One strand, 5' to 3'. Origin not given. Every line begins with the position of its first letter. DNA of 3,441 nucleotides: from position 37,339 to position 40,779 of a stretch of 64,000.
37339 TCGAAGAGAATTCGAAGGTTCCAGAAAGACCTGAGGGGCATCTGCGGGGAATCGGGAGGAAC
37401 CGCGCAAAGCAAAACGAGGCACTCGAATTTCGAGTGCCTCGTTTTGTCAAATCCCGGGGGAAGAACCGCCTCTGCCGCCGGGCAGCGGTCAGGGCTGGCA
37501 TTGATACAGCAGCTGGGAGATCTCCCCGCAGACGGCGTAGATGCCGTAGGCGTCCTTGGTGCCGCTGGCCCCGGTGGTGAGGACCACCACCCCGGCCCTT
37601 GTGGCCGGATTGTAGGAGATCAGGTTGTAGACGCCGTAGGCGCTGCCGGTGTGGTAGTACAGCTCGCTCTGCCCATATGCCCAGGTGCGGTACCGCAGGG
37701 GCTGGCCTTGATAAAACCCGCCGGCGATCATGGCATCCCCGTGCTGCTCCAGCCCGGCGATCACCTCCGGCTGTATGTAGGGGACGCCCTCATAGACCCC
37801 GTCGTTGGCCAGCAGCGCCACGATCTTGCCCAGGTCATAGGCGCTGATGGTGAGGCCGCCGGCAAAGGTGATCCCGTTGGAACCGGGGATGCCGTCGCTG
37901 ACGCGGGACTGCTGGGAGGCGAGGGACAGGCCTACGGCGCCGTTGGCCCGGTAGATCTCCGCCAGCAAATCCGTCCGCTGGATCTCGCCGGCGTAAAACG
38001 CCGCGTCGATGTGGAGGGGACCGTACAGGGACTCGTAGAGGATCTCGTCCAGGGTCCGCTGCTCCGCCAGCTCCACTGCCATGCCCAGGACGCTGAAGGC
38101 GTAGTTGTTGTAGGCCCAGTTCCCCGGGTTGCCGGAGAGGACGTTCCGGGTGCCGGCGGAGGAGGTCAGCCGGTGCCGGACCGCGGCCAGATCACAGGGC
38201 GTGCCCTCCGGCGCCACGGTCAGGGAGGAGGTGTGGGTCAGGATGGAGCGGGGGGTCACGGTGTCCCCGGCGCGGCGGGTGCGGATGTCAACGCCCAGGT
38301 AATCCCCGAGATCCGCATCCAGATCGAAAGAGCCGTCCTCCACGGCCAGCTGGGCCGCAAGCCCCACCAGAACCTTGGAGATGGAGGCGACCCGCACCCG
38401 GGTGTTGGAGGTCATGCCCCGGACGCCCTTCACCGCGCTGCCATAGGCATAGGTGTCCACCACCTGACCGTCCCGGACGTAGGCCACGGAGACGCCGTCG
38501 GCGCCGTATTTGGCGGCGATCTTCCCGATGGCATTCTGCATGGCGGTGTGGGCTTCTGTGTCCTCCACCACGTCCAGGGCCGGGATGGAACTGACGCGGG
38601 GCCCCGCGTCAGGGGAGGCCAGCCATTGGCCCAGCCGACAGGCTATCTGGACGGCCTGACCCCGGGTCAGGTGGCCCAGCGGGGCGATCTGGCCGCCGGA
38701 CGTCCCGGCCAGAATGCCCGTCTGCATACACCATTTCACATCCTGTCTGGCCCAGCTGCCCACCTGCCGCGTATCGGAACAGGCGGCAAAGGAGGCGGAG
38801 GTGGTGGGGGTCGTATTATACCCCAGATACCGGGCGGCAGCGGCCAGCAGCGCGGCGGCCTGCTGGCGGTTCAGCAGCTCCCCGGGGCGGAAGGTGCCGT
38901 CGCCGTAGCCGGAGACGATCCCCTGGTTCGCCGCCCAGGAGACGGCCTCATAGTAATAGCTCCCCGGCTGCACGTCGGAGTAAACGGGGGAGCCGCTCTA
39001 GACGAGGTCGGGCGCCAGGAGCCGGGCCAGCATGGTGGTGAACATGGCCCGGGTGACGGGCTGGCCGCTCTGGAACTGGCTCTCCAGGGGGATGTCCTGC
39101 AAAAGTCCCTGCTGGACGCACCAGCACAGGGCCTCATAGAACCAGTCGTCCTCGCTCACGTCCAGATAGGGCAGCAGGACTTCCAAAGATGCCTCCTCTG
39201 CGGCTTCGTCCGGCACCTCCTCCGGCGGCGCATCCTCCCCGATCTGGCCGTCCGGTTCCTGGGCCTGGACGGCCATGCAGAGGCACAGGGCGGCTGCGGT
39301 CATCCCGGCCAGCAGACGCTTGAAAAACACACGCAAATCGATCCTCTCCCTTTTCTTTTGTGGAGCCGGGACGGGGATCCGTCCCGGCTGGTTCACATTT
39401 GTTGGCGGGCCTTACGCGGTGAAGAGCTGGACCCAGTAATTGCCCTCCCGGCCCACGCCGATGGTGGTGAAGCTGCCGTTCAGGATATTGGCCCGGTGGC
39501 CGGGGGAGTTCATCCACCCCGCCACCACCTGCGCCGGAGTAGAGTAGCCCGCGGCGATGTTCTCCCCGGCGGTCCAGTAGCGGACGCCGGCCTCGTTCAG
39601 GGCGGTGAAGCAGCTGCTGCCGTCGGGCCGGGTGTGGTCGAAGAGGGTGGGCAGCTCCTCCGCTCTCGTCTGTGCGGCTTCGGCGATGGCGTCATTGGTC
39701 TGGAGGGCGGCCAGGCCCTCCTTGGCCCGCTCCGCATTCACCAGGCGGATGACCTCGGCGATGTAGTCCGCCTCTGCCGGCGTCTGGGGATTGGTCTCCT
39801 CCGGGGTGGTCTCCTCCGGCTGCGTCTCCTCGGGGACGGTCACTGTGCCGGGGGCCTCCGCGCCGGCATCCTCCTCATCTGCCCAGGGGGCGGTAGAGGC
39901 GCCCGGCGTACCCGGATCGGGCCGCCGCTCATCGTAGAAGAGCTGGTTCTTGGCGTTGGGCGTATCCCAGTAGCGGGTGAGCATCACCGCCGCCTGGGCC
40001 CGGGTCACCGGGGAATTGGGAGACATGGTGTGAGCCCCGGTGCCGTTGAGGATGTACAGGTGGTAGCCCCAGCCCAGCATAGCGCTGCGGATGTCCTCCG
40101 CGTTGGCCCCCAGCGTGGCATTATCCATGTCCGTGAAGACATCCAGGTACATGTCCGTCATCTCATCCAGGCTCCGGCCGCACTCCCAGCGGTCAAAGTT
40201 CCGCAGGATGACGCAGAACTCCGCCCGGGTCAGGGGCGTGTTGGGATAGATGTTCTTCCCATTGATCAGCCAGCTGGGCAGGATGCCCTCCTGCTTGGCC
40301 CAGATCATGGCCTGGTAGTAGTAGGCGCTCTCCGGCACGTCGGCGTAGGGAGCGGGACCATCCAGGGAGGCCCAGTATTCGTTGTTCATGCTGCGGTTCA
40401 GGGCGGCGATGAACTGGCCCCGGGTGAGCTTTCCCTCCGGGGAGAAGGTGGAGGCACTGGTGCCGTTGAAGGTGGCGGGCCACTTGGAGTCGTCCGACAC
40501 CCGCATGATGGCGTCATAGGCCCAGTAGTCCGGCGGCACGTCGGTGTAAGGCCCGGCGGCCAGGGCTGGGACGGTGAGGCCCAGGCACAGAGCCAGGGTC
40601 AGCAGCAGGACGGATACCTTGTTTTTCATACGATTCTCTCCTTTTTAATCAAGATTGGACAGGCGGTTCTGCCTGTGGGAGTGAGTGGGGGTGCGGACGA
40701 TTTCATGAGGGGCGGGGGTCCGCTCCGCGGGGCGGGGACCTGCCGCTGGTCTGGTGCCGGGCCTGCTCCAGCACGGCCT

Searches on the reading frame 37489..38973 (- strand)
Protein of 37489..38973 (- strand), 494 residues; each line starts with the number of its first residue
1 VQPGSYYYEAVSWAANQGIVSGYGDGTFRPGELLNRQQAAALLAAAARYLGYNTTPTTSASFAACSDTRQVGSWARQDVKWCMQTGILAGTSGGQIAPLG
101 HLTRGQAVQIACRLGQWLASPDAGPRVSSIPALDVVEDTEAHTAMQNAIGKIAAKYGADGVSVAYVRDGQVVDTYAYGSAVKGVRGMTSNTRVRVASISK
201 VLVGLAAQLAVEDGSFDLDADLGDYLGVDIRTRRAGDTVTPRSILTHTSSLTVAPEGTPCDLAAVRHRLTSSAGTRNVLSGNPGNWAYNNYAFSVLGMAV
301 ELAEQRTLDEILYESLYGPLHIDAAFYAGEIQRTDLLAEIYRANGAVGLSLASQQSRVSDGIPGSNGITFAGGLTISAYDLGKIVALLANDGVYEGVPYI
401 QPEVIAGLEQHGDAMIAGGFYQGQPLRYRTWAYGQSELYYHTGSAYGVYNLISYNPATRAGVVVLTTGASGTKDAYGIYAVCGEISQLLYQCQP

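Call 40: search_protein_families(library=pfam, max_evalue=0.00001, proteins=[window:37489-38973:-])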
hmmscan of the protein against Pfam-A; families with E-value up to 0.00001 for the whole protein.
window:37489-38973:- (494 aa): 2 families
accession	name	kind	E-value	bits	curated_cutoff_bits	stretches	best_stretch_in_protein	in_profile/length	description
PF00144.29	Beta-lactamase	-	1.1e-36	127.1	27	1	147-474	3-316/329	Beta-lactamase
PF00395.25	SLH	-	1.5e-18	66.9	20.8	1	5-40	8-44/44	S-layer homology domain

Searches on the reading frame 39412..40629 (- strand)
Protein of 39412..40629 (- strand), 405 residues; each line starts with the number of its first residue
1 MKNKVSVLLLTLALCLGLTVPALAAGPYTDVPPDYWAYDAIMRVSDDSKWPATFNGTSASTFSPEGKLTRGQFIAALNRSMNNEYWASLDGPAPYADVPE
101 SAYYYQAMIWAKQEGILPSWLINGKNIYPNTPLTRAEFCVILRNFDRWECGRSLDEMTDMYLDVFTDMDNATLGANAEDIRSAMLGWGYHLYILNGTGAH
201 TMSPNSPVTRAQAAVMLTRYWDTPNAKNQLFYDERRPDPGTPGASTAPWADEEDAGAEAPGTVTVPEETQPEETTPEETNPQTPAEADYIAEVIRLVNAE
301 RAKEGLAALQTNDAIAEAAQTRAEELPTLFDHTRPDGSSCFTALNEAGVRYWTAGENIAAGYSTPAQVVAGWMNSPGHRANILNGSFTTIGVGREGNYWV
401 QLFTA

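Call 41: search_protein_families(library=pfam, max_evalue=0.00001, proteins=[window:39412-40629:-])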
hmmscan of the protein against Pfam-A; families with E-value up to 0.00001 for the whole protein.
window:39412-40629:- (405 aa): 2 families
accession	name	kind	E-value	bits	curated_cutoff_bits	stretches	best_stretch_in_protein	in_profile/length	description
PF00188.32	CAP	-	4.9e-20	73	21.1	1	295-397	2-105/117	Cysteine-rich secretory protein family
PF00395.25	SLH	-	1.4e-17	63.8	20.8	0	94-139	1-44/44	S-layer homology domain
